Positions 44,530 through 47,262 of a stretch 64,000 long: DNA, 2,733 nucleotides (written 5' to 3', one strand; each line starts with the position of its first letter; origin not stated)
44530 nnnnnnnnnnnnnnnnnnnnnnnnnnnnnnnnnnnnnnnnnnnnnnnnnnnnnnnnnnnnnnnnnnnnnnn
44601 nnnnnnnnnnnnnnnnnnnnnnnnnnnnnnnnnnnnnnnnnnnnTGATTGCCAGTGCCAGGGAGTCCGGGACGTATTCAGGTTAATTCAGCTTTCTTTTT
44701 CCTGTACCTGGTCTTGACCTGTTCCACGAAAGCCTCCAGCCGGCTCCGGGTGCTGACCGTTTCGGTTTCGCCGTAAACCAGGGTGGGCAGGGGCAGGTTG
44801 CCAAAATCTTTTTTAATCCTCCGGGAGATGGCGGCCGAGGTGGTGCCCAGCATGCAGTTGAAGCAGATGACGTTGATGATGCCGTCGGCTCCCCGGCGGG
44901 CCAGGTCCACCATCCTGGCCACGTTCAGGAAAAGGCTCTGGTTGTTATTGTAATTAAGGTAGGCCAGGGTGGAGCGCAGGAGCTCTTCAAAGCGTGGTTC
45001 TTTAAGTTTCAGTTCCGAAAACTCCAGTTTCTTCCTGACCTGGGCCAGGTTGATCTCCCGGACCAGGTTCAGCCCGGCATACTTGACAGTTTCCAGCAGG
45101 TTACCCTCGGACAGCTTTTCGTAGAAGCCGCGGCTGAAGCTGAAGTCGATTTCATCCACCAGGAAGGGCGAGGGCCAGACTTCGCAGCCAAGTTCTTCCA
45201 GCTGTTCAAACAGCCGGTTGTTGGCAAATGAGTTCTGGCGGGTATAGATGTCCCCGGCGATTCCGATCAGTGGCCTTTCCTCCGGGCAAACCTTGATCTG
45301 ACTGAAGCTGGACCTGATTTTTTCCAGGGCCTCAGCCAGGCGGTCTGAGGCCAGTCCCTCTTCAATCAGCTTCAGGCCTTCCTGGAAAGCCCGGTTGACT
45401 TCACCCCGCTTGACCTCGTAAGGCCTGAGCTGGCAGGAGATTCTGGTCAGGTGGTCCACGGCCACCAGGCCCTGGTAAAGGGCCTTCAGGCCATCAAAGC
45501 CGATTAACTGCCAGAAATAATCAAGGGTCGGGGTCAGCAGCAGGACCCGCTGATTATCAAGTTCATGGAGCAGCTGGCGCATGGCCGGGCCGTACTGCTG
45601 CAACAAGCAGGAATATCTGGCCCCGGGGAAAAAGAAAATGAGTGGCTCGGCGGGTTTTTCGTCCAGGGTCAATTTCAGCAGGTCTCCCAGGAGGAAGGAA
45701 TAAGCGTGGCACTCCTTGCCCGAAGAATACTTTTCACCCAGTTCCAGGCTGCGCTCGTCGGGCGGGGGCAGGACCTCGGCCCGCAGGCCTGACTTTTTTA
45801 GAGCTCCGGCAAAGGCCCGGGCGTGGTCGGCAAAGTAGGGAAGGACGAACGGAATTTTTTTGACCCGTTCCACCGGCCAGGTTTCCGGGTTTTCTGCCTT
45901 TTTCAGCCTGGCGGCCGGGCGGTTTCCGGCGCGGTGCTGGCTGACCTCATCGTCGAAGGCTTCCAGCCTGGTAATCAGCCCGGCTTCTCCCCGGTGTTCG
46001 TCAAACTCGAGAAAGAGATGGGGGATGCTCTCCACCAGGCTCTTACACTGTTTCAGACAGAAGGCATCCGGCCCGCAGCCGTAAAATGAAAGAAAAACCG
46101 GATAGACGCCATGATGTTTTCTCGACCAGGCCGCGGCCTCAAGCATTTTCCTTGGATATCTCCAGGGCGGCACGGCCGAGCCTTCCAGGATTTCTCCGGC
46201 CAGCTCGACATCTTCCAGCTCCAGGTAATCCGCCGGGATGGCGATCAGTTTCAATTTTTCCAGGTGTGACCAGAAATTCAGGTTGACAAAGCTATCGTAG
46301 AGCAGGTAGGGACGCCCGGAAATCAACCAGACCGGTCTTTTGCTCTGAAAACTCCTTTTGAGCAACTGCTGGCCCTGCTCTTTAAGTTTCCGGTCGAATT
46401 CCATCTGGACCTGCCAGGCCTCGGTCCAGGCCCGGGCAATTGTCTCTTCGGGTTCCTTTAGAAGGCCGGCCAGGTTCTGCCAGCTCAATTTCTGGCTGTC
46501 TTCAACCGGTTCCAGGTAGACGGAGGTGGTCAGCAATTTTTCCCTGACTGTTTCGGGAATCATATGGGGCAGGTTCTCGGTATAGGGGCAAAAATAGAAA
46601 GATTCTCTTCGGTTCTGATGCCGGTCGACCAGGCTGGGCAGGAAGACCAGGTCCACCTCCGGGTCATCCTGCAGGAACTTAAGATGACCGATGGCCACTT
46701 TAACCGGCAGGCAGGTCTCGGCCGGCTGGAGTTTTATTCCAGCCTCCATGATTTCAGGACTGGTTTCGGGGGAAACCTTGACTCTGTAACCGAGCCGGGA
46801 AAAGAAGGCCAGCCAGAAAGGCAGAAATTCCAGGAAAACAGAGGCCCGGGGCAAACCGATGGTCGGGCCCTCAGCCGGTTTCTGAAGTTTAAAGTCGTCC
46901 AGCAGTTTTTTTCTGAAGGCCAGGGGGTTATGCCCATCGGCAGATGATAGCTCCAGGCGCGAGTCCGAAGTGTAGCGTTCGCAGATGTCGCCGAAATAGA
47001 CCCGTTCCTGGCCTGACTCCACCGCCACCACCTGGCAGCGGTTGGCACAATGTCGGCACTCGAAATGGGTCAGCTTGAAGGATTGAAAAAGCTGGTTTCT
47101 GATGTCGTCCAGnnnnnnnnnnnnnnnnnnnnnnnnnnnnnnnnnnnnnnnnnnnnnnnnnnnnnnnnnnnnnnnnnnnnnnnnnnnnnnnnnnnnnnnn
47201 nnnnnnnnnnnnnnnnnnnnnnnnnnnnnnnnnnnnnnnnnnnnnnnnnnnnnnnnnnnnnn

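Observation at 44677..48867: Giant 1396-aa activase/dehydratase fusion protein next to pfkA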

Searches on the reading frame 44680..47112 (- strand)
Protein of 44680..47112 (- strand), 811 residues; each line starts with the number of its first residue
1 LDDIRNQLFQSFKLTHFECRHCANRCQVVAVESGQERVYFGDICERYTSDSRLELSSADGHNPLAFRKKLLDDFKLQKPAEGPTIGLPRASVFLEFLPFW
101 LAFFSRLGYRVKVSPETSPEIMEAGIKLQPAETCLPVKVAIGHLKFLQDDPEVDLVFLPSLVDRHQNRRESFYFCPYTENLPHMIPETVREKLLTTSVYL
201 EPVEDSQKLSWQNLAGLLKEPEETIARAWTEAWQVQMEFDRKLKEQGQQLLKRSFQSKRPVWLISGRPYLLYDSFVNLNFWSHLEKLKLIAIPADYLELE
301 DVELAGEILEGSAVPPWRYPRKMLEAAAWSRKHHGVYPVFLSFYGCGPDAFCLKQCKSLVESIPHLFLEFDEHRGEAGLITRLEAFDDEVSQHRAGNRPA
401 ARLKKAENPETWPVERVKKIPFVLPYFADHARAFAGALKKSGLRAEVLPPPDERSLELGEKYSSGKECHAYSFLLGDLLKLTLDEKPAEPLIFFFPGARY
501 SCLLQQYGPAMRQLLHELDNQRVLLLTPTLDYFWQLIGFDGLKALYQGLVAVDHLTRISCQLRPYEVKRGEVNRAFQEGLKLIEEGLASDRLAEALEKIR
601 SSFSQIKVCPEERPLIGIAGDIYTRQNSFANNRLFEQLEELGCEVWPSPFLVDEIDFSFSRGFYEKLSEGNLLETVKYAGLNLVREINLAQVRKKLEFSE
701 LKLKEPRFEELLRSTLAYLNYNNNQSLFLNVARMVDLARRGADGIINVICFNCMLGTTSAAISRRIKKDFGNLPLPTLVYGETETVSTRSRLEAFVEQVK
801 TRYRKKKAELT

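Call 29: search_protein_families(library=pfam, proteins=[window:44680-47112:-], max_evalue=10)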
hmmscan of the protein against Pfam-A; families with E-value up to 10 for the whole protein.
window:44680-47112:- (811 aa): 2 families
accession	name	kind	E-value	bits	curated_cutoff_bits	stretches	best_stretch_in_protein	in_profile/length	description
PF09989.15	DUF2229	-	3.7e-54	184.1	29.4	2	84-296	1-217/218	CoA enzyme activase uncharacterised domain (DUF2229)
PF14379.11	Myb_CC_LHEQLE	-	0.11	12.7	29.1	1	230-246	4-20/48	MYB-CC type transfactor, LHEQLE motif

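Call 45: predict_structure(alignment_id=A1)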
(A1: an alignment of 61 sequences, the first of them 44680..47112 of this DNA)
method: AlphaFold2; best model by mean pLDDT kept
length: 811 residues; sequences in the alignment: 61
mean_pLDDT: 85.7   pTM: 0.83
mean pLDDT of the five models: 85.7, 84.2, 83.3, 82.5, 81.7
residues with pLDDT >= 90: 389; 70-90: 331; 50-70: 81; < 50: 10
segments of 3 or more residues with pLDDT < 50: 50-58
pLDDT, mean of each block of 10 residues (from residue 1): 58 77 66 74 57 46 91 76 93 90 94 91 88 83 94 95 77 84 86 92 89 95 97 95 95 90 93 88 86 93 82 84 94 93 80 87 89 65 87 71 71 92 93 96 94 89 80 91 90 81 78 86 88 92 95 92 92 96 97 96 93 92 76 90 89 86 84 89 90 78 71 84 87 92 89 79 91 85 63 94 91 66
secondary structure, 60 per line:
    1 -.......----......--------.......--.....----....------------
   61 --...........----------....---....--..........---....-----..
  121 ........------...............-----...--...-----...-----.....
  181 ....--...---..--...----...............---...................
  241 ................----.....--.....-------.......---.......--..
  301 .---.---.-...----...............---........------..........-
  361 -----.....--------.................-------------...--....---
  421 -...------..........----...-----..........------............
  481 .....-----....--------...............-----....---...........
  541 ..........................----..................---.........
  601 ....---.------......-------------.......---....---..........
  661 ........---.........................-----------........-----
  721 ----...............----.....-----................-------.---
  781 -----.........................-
elements in order (helices of 4 or more, strands of 3 or more residues): H2-8 E13-18 E27-33 E36-40 H45-48 H63-73 E84-87 H91-94 H97-106 E110-113 H119-128 H135-149 E155-157 E160-162 H176-184 E197-199 H204-218 H222-256 E261-265 H268-272 H280-286 E290-293 H318-332 E336-343 H350-359 E366-370 H379-395 H414-417 E422-424 H431-440 E445-447 H453-462 H469-485 E491-494 H503-517 E523-526 H530-565 H571-588 H592-604 E615-620 H634-640 E644-647 H651-668 H672-696 H708-715 H725-739 E744-748 H754-769 H786-810

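Call 47: fold_search(model_id=the predicted structure, library=pdb)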
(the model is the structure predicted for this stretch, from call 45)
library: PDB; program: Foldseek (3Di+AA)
matches with E <= 10: 673; with E <= 0.001: 3
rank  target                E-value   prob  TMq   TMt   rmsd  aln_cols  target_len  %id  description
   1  7yyl_A                1.1e-05  1.00  0.26  0.45   9.5       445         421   12  nucleotide-free DCCP:DCCP-R complex (released 2022-12-28)
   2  7yyl_D                1.7e-05  1.00  0.27  0.46  15.7       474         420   12  nucleotide-free DCCP:DCCP-R complex (released 2022-12-28)
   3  6eno                  1.8e-05  1.00  0.26  0.44   9.5       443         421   13  Double cubane cluster oxidoreductase (released 2018-03-14)
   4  7rcj_D                1.3e-02  0.69  0.12  0.25  13.4       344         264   10  Crystal structure of ZnuA from Citrobacter koseri (released 2022-05-18)
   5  2ogw_A                1.6e-02  0.60  0.12  0.25  12.6       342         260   10  Structure of ABC type zinc transporter from E. coli (released 2007-03-06)
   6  1mos                  1.9e-02  0.47  0.12  0.21  18.9       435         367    9  ISOMERASE DOMAIN OF GLUCOSAMINE 6-PHOSPHATE SYNTHASE COMPLEXED WITH 2-AMINO-2-DEOXYGLUCITOL 6-PHOSPHATE (released 1999-07-29)
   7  2prs_A                2.0e-02  0.63  0.13  0.26  13.0       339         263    9  Structure and metal binding properties of ZnuA, a periplasmic zinc transporter from Escherichia coli (released 2007-06-05)
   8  7rcj_A                2.2e-02  0.60  0.12  0.25  13.4       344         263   10  Crystal structure of ZnuA from Citrobacter koseri (released 2022-05-18)
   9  7rcj_B                2.6e-02  0.54  0.12  0.25  13.3       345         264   10  Crystal structure of ZnuA from Citrobacter koseri (released 2022-05-18)
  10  7kqa_B                3.2e-02  0.33  0.10  0.19  17.3       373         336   10  Crystal Structure of Glucosamine-6-phosphate deanimase from Strenotrophomonas maltophilia (released 2020-11-25)
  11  2osv_A                3.9e-02  0.47  0.12  0.26  13.2       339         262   10  Crystal Structure of ZnuA from E. coli (released 2007-04-17)
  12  4ybz_C                5.0e-02  0.16  0.11  0.17  21.7       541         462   10  Ca. Korarchaeum cryptofilum dinucleotide forming Acetyl-coenzyme A synthetase 1 in complex with ADP and with phosphory (released 2016-01-27)
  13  9mpy_B                5.2e-02  0.28  0.12  0.20  21.3       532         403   10  Structure of Saro_1862, a UPF0261 domain protein from Novosphingobium aromaticivorans with bound acetovanillone (released 2025-09-24)
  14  1tzb_B                5.5e-02  0.33  0.11  0.23  17.7       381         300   10  Crystal structure of native phosphoglucose/phosphomannose isomerase from Pyrobaculum aerophilum (released 2004-07-20)
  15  3flm_B                5.5e-02  0.11  0.12  0.15  19.8       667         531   12  Crystal structure of menD from E.coli (released 2009-03-24)
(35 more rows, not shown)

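Call 55: search_solved_structures(query=A1, max_evalue=1)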
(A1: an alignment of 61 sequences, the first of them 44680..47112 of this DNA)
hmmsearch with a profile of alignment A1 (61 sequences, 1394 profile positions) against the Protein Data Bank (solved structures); distinct sequences matched with E-value up to 1: 7.
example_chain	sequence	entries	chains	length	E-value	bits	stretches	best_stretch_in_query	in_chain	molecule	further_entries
1hux_A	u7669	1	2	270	2.1e-44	154.6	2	391-583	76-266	ACTIVATOR OF (R)-2-HYDROXYGLUTARYL-COA DEHYDRATASE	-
4eht_A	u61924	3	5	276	2.7e-44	154.2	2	391-584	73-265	Activator of 2-hydroxyisocaproyl-CoA dehydratase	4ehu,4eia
9gai_D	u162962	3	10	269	1.9e-43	151.4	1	320-584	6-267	3-methylbenzoyl-CoA reductase alpha subunit MbdQ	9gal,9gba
9gai_C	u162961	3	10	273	5.5e-37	130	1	3-268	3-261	3-methylbenzoyl-CoA reductase delta subunit MbdP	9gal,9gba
7yyl_E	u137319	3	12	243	3.8e-34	120.6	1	318-573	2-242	Putative CoA-substrate-specific enzyme activase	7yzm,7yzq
4g9i_A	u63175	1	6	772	0.1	13.1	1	186-249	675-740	Hydrogenase maturation protein HypF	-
7o4e_A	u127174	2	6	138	0.14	12.7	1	975-1078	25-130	Pentatricopeptide repeat-containing protein At3g63370, chloroplastic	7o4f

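Call 92: search_protein_representatives(protein=window:44680-47112:-)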
Query: 811 residues. Proteins with E-value up to 0.001 (for the whole library): 3359; up to 1e-10: 1798; up to 1e-30: 549. The best 150 are listed.
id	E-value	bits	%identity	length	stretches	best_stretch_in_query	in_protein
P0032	5.2e-225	765.5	44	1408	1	7-809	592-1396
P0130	5.0e-175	600.2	39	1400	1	10-802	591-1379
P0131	1.1e-174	599.1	41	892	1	11-808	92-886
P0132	7.2e-174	596.4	40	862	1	13-804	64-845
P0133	1.4e-166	572.3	40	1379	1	13-807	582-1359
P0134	2.1e-165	568.4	40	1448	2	81-804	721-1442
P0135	8.9e-164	563.0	39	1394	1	15-801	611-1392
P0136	4.9e-163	560.6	38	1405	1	15-801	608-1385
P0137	4.8e-162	557.3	40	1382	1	13-805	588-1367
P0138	1.9e-161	555.4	38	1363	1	15-800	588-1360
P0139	4.2e-160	550.9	39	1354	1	13-807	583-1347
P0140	2.1e-159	548.5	38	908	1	14-808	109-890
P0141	1.7e-157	542.2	40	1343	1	15-804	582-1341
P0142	2.5e-157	541.7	38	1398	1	16-805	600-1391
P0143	4.9e-156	537.4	40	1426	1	14-806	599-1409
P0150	4.1e-135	468.2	35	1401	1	16-805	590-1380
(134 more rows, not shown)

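Call 93: list_cluster_members(proteins=[P0130, P0133, P0135, P0136, P0137, P0138, P0139, P0142, P0143, P0150])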
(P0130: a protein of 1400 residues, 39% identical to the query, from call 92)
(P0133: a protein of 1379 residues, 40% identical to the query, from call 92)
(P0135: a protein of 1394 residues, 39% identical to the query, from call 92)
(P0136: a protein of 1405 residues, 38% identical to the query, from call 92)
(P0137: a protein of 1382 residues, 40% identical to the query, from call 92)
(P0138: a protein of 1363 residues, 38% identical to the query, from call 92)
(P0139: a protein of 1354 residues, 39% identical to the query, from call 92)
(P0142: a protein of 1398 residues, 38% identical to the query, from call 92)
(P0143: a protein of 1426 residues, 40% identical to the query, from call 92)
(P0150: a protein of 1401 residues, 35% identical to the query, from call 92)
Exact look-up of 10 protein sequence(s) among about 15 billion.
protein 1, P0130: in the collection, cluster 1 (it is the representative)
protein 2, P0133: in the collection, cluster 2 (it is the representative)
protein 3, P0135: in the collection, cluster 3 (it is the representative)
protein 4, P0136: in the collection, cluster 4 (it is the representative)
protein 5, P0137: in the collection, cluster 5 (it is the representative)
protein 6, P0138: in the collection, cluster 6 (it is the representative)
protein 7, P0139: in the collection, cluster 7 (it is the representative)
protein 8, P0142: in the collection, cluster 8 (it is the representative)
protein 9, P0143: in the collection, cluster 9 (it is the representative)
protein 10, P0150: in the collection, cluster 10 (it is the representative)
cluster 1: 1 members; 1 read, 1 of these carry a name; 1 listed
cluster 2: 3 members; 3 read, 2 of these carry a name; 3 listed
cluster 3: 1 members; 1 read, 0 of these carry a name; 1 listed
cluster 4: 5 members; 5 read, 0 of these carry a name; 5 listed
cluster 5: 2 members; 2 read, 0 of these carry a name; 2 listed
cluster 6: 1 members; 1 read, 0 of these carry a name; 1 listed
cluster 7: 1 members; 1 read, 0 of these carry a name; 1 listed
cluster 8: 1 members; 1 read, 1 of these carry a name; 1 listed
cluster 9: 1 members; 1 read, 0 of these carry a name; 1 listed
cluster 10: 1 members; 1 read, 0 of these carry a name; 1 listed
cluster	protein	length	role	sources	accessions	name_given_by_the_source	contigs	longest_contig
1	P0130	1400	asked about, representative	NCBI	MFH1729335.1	MAG: acyl-CoA dehydratase activase [Pseudomonadota bacterium]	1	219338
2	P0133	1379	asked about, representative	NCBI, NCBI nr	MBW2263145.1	MAG: hypothetical protein JRG91_14330 [Deltaproteobacteria bacterium] | hypothetical protein [Deltaproteobacteria bacterium]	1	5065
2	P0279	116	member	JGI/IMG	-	predicted nucleotide-binding protein (sugar kinase/HSP70/actin superfamily)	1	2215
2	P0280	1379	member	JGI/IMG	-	-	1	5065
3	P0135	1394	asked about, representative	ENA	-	-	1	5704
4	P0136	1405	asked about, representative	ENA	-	-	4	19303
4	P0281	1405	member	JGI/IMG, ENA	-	-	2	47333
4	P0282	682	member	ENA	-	-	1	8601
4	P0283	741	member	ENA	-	-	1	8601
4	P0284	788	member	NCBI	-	-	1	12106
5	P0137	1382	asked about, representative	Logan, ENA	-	-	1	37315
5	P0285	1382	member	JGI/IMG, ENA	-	-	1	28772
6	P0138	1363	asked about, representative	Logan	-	-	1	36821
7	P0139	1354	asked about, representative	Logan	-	-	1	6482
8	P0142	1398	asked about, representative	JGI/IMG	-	predicted CoA-substrate-specific enzyme activase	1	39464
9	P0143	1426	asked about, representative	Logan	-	-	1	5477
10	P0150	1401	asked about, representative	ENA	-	-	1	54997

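Call 94: find_homologous_proteins(query=P0133, max_evalue=1e-50)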
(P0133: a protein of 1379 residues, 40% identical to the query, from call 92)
Query P0133 (1379 aa): 8000 proteins with E <= 1e-50 among 8000 candidates; the best 120 are listed.
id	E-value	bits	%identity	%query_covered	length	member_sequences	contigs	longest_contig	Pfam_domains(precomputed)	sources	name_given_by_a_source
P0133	0.0e+0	3140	100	100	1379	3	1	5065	PF01869.27,PF09989.16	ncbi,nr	ncbi:MAG: hypothetical protein JRG91_14330 [Deltaproteobacteria bacterium]|nr:hypothetical protein [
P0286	0.0e+0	2252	72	100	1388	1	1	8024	PF01869.27,PF02782.23,PF09989.16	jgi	jgi:predicted CoA-substrate-specific enzyme activase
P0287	0.0e+0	2221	72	100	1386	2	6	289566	PF01869.27,PF09989.16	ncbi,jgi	ncbi:MAG: acyl-CoA dehydratase activase [Thermoguttaceae bacterium]|jgi:predicted CoA-substrate-spec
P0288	0.0e+0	2220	72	100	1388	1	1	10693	PF01869.27,PF02782.23,PF09989.16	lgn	-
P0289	0.0e+0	2208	72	100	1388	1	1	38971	PF01869.27,PF02782.23,PF09989.16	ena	-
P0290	0.0e+0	2185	70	100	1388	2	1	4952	PF01869.27,PF02782.23,PF09989.16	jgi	-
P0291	0.0e+0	2185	71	100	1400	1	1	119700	PF01869.27,PF09989.16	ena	-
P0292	0.0e+0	2182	70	100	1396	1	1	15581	PF01869.27,PF02782.23,PF09989.16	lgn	-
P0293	0.0e+0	2177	70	100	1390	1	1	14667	PF01869.27,PF09989.16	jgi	-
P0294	0.0e+0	2175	70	100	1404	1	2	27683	PF01869.27,PF09989.16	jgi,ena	-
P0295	0.0e+0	2175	71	100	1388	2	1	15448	PF01869.27,PF02782.23,PF09989.16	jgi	-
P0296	0.0e+0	2170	70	100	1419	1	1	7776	PF01869.27,PF02782.23,PF09989.16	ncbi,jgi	ncbi:MAG: acyl-CoA dehydratase activase [Thermoguttaceae bacterium]|jgi:predicted CoA-substrate-spec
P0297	0.0e+0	2142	71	96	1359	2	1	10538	PF01869.27,PF09989.16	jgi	jgi:predicted CoA-substrate-specific enzyme activase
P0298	0.0e+0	2127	70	98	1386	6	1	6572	PF01869.27,PF02782.23,PF09989.16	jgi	jgi:predicted CoA-substrate-specific enzyme activase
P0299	0.0e+0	2124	69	99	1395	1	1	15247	PF01869.27,PF09989.16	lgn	-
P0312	0.0e+0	1325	47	98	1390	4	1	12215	PF01869.27,PF06050.20,PF09989.16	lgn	-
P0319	0.0e+0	1306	47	98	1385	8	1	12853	PF01869.27,PF06050.20,PF09989.16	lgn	-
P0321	0.0e+0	1304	47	99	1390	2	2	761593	PF01869.27,PF06050.20,PF09989.16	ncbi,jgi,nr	ncbi:MAG: acyl-CoA dehydratase activase [bacterium]|jgi:predicted CoA-substrate-specific enzyme acti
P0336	0.0e+0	1283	46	98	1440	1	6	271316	PF01869.27,PF09989.16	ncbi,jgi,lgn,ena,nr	ncbi:MAG TPA: hypothetical protein DEB40_12625 [Elusimicrobia bacterium]|nr:hypothetical protein [El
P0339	0.0e+0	1282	47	98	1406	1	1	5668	PF01869.27,PF06050.20,PF09989.16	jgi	-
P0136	0.0e+0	1275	47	99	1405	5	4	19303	PF01869.27,PF09989.16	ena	-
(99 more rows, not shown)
